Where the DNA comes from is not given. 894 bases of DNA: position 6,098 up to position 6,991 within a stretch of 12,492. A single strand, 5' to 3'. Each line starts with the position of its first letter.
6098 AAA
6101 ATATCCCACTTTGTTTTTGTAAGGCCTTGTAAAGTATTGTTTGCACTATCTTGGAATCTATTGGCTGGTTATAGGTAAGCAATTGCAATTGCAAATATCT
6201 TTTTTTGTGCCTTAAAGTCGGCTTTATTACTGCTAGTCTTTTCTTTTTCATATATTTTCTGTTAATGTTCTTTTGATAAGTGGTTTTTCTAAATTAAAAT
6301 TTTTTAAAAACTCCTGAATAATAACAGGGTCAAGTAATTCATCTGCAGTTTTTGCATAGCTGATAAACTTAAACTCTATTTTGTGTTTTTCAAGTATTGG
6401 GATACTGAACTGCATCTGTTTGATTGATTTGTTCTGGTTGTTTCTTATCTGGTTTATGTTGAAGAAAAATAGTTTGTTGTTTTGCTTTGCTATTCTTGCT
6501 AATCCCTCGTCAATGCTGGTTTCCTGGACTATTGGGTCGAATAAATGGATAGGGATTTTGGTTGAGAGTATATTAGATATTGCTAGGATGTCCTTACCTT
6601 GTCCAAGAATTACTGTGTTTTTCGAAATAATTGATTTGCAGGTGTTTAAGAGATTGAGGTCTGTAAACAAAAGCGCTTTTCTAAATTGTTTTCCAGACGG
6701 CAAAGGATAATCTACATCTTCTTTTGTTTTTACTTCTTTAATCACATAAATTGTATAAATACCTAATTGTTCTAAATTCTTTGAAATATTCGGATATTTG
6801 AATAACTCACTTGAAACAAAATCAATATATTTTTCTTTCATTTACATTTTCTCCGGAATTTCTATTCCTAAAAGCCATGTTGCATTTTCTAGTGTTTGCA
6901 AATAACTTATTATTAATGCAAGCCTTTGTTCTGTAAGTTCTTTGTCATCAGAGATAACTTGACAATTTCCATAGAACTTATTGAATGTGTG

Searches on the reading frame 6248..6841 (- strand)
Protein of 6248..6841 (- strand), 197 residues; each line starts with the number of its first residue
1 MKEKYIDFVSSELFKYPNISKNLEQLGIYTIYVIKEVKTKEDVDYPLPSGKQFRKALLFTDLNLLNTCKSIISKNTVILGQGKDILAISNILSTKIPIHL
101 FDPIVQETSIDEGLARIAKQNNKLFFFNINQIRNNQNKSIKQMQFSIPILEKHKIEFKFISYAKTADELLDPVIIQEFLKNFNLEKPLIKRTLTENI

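Call 7: search_protein_families(library=pfam, proteins=[window:6248-6841:-], max_evalue=0.01)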
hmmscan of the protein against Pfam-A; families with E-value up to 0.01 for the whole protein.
window:6248-6841:- (197 aa): 0 families

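Call 24: search_protein_families(library=pfam, proteins=[window:6248-6841:-], max_evalue=10)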
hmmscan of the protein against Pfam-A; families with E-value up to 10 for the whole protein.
window:6248-6841:- (197 aa): 2 families
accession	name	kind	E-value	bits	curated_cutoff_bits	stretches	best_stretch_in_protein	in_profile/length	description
PF08283.16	Gemini_AL1_M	-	0.13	12.8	24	1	104-144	13-53/107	Geminivirus rep protein central domain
PF02122.21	Peptidase_S39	-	0.13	12.2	21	1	64-154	37-122/203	Peptidase S39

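Call 25: search_protein_families(library=ncbifam, proteins=[window:6248-6841:-], max_evalue=1)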
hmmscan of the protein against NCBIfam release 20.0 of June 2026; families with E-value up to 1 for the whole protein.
window:6248-6841:- (197 aa): 2 families
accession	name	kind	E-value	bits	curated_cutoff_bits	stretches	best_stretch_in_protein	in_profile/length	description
NF001663.0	PRK00431.1-4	equivalog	0.083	12.8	285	1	63-113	49-98/180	ADP-ribose-binding protein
NF007888.0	PRK10591.2-2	equivalog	0.21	12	109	1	23-71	14-60/93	hypothetical protein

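Call 26: find_homologous_proteins(query=window:6248-6841:-, max_evalue=0.001)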
Query window:6248-6841:- (197 aa): 17 proteins with E <= 0.001 among 121 candidates.
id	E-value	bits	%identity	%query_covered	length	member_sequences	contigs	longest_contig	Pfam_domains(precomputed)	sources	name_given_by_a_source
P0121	1.5e-119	414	100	100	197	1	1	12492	-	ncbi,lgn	-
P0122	6.1e-71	256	63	99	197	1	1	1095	-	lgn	-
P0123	2.9e-70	254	63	100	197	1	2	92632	-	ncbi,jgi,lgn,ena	ncbi:MAG: hypothetical protein WCX82_01890 [archaeon]|jgi:hypothetical protein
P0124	3.5e-69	250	62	98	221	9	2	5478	-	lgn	-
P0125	4.8e-69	250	61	100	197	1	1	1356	-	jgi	-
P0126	6.4e-65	236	59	100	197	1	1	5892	-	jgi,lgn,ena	-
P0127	1.1e-64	236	57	100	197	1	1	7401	-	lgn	-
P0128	7.6e-63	230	58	99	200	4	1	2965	-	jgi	-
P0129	1.4e-59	219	56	99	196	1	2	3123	-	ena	-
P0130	1.6e-59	219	56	99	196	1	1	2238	-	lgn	-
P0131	7.8e-59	217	55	99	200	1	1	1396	-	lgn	-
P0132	1.5e-58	216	54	99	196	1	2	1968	-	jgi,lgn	jgi:hypothetical protein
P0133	2.1e-56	209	52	99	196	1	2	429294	-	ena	-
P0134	2.3e-56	209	52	99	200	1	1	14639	-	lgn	-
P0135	1.1e-54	203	50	99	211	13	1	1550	-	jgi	jgi:hypothetical protein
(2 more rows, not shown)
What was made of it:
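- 6248..6841 (-): Divergent rpp30 (rnp3), 197 aa. Its ATG directly follows the argS stop codon. All homologues are unnamed or labelled 'hypothetical protein' (call 26).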

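Call 29: search_solved_structures(query=A3, max_evalue=10, show_alignments=2)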
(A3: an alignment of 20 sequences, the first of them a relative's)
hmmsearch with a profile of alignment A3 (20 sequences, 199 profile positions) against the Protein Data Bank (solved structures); distinct sequences matched with E-value up to 10: 1.
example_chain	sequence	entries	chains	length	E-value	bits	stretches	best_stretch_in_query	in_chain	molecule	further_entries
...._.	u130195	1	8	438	0.096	15.5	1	49-147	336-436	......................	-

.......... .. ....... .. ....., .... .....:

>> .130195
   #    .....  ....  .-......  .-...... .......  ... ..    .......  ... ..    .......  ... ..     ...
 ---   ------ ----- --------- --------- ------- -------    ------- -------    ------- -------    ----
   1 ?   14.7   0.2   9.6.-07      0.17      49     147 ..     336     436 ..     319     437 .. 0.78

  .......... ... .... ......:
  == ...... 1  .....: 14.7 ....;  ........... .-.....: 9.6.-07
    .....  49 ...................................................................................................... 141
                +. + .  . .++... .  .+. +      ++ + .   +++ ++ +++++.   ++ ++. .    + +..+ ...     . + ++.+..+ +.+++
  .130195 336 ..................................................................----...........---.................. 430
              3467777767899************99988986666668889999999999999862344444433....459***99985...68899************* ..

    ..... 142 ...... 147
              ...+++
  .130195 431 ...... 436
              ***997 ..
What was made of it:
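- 6248..6841 (-): No sequence-profile hit (calls 7, 24, 25, 29).
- On RNase P protein Rpp30 (Pfam PF01876): A 20-sequence profile against PDB sequences found no Rpp30 (call 29).
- Checked: 'rnp3': not detectable with Pfam, NCBIfam or a PDB sequence profile (calls 7, 24, 25, 29).
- Tried and rejected: Sequence-based identification of the 197-aa ORF failed with Pfam at E <= 10, NCBIfam and a 20-sequence profile against PDB sequences (calls 24, 25, 29).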

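Call 40: predict_structure(alignment_id=A4)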
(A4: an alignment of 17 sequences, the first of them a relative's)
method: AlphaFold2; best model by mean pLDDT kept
length: 197 residues; sequences in the alignment: 17
mean_pLDDT: 85.8   pTM: 0.83
mean pLDDT of the five models: 85.8, 83.7, 82.8, 82.3, 80.9
residues with pLDDT >= 90: 81; 70-90: 101; 50-70: 14; < 50: 1
segments of 3 or more residues with pLDDT < 50: none
pLDDT, mean of each block of 10 residues (from residue 1): 72 89 82 94 88 92 92 92 89 93 77 93 90 70 86 90 87 82 82 77
secondary structure, 60 per line:
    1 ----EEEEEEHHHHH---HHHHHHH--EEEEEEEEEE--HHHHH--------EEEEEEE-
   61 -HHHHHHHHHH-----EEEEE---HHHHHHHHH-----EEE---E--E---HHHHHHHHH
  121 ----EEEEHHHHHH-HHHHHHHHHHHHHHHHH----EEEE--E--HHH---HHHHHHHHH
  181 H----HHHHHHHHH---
elements in order: E5-10 H11-15 H19-25 E28-37 H40-44 E53-59 H62-71 E77-81 H85-93 E99-101 H112-120 E125-128 H129-134 H136-152 E157-160 H172-181 H186-194
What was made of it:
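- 6248..6841 (-): AF2 model pLDDT 85.8 (call 40).
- On RNase P protein Rpp30 (Pfam PF01876): The AF2 model has pLDDT 85.8 and pTM 0.83 (call 40).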

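Call 43: fold_search(model_id=the predicted structure, library=pdb)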
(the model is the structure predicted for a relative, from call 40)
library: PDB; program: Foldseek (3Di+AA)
matches with E <= 10: 1199; with E <= 0.001: 30
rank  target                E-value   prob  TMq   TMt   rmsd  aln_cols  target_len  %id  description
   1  3wyz                  1.8e-08  1.00  0.75  0.71   3.4       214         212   14  On archaeal homologs of the human RNase P protein Rpp30 in the hyperthermophilic archaeon Thermococcus kodakarensis (released 2015-09-16)
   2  3wz0_E                2.2e-07  1.00  0.74  0.71   3.4       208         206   15  On archaeal homologs of the human RNase P proteins Pop5 and Rpp30 in the hyperthermophilic archaeon Thermococcus kodak (released 2015-09-16)
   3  2czv_A                6.9e-07  1.00  0.73  0.70   3.7       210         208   16  Crystal structure of archeal RNase P protein ph1481p in complex with ph1877p (released 2006-06-27)
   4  6k0a_C                1.4e-06  1.00  0.78  0.69   3.7       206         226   16  cryo-EM structure of an archaeal Ribonuclease P (released 2019-06-19)
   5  1v77                  3.9e-06  1.00  0.76  0.74   3.2       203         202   14  Crystal structure of the PH1877 protein (released 2004-08-31)
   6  2czv_B                5.6e-06  1.00  0.72  0.69   3.7       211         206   14  Crystal structure of archeal RNase P protein ph1481p in complex with ph1877p (released 2006-06-27)
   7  6k0b_C                2.4e-05  1.00  0.76  0.66   3.9       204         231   15  cryo-EM structure of archaeal Ribonuclease P with mature tRNA (released 2019-06-19)
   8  1vpx_R                4.0e-05  1.00  0.49  0.46   9.6       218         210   12  Crystal structure of Transaldolase (EC 2.2.1.2) (TM0295) from Thermotoga maritima at 2.40 A resolution (released 2004-12-07)
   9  3feq_N                1.1e-04  1.00  0.61  0.33   6.5       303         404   10  Crystal structure of uncharacterized protein eah89906 (released 2008-12-16)
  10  1vpx_I                1.1e-04  1.00  0.48  0.46   9.6       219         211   12  Crystal structure of Transaldolase (EC 2.2.1.2) (TM0295) from Thermotoga maritima at 2.40 A resolution (released 2004-12-07)
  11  6w6v_I                1.1e-04  1.00  0.69  0.58   4.2       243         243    9  Structure of yeast RNase MRP holoenzyme (released 2020-07-15)
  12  3feq_J                1.2e-04  1.00  0.60  0.33   6.6       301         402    9  Crystal structure of uncharacterized protein eah89906 (released 2008-12-16)
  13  1vpx_T                1.4e-04  1.00  0.46  0.45   9.8       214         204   13  Crystal structure of Transaldolase (EC 2.2.1.2) (TM0295) from Thermotoga maritima at 2.40 A resolution (released 2004-12-07)
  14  1vpx_A                1.4e-04  1.00  0.46  0.45   9.8       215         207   12  Crystal structure of Transaldolase (EC 2.2.1.2) (TM0295) from Thermotoga maritima at 2.40 A resolution (released 2004-12-07)
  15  3feq_L                1.6e-04  1.00  0.60  0.33   6.9       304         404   10  Crystal structure of uncharacterized protein eah89906 (released 2008-12-16)
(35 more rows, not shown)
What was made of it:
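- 6248..6841 (-): The seven best Foldseek PDB hits are all archaeal Rpp30, E 2e-8 to 2e-5 (call 43).
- On RNase P protein Rpp30 (Pfam PF01876): The next hits are transaldolases at TM below 0.5 (call 43).
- Checked: An AlphaFold2 model (pLDDT 85.8) has archaeal Rpp30 structures as its seven best PDB matches, with TM 0.72-0.78 (calls 40, 43).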
